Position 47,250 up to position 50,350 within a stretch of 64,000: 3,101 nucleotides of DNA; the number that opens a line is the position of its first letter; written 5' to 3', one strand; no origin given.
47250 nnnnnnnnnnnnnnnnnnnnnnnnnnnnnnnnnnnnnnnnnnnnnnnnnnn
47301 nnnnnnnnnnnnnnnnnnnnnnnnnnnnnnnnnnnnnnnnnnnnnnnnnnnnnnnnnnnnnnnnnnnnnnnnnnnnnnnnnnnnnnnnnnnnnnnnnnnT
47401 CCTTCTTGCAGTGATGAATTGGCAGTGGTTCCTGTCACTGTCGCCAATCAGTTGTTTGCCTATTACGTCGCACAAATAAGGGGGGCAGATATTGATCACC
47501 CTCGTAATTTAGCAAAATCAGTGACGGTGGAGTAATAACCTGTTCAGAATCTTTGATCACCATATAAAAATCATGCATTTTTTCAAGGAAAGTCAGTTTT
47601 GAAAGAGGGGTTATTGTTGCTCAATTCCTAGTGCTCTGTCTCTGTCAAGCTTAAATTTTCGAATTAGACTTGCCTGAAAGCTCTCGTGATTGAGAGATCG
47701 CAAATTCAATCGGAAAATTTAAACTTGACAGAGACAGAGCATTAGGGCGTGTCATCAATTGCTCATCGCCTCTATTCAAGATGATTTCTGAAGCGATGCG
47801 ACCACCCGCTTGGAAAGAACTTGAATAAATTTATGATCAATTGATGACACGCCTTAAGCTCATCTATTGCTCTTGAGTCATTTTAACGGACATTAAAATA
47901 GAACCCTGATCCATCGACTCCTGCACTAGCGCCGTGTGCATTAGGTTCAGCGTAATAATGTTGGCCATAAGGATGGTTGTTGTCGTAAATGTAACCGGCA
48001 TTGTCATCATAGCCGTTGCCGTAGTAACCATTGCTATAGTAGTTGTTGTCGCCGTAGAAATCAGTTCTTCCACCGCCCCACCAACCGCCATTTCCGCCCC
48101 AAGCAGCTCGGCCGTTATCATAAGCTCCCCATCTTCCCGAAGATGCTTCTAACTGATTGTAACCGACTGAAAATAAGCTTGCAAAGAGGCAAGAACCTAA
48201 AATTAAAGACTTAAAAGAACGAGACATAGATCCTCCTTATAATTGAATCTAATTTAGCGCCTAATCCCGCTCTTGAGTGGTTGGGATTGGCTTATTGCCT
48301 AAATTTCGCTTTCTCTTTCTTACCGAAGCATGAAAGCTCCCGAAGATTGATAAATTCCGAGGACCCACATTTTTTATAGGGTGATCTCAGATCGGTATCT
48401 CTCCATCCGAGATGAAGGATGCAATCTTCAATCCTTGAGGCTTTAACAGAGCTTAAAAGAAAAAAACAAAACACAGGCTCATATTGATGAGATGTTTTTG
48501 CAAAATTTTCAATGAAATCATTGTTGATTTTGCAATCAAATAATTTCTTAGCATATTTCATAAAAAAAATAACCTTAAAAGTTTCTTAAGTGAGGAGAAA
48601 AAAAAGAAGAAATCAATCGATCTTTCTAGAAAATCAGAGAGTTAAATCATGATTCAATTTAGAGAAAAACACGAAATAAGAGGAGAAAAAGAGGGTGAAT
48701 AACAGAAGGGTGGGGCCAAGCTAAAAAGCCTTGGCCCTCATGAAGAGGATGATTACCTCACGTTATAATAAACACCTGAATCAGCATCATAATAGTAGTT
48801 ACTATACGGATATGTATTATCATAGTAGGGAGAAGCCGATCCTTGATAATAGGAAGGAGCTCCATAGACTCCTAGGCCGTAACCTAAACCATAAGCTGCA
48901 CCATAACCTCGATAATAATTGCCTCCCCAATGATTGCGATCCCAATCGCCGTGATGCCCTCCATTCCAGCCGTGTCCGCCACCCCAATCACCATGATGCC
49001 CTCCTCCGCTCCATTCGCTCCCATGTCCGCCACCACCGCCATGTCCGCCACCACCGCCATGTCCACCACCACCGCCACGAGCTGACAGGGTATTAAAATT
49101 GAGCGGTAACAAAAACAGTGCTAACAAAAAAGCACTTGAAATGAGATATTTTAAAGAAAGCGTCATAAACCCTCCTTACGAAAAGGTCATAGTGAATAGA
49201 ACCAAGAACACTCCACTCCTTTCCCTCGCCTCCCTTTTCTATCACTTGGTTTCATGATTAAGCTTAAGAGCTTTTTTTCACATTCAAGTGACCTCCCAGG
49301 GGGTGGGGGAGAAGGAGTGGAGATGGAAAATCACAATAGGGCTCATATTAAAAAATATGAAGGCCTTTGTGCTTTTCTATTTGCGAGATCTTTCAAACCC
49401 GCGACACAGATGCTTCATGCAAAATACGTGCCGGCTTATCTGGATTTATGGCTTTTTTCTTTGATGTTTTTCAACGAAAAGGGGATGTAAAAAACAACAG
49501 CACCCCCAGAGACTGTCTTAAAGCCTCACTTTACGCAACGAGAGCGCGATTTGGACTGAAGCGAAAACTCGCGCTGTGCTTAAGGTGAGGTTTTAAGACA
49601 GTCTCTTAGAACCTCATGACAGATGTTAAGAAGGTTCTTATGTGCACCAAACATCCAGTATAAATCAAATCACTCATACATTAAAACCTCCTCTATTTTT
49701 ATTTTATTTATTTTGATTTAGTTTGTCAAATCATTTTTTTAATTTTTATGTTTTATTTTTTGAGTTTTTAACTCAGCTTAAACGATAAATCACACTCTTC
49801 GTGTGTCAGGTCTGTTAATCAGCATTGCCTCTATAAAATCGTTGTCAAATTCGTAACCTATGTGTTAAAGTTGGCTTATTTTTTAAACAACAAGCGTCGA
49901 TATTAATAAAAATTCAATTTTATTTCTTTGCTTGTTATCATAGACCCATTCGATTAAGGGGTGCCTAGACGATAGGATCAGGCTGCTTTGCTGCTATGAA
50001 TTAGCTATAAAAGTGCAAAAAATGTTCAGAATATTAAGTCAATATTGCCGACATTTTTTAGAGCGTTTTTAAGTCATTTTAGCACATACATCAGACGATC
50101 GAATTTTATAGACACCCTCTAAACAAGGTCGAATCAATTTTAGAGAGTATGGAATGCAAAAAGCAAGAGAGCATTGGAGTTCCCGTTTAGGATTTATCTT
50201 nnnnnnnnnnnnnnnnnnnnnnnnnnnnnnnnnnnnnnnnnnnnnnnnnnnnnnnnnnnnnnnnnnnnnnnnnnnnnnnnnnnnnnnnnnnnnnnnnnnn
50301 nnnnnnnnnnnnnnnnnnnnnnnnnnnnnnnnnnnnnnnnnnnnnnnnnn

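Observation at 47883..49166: Pair of secreted Gly/His/Tyr/Trp-rich low-complexity paralogues with a shared C-terminal ...Y[FY]NVR motif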

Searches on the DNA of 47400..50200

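Call 56: search_rna_families(source=window, start=47400, end=50200, threshold=evalue, max_evalue=1)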
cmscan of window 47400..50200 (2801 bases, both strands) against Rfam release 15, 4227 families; matches with E-value up to 1: 7.
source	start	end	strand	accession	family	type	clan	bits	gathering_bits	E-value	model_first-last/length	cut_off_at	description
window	47623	47754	-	RF04211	MIR5185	Gene; miRNA;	-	48.8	101.7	7.2e-08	1-111/111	no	MIR5185 microRNA precursor family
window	47633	47740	-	RF04134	MIR7504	Gene; miRNA;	-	41.2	83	2.1e-05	1-124/124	no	MIR7504 microRNA precursor family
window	47633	47740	+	RF04134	MIR7504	Gene; miRNA;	-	35.7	83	0.0005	1-124/124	no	MIR7504 microRNA precursor family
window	49499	49614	-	RF03906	mir-3199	Gene; miRNA;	-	24.2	100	0.37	1-87/87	no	mir-3199 microRNA precursor family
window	47742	47857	+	RF04099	MIR837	Gene; miRNA;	-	22.6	117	0.24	1-122/122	no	MIR837 microRNA precursor family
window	49776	49829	-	RF01152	sR1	Gene; snRNA; snoRNA; CD-box;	-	16.6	45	0.35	1-57/57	no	Small nucleolar RNA sR1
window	49342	49411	-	RF02909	rli117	Gene; sRNA;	-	15.7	87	0.81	1-272/272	no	Listeria sRNA rli117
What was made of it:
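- Tried and rejected: Only sub-threshold hits to generic long-hairpin microRNA models, on the flanking hairpins (call 56).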
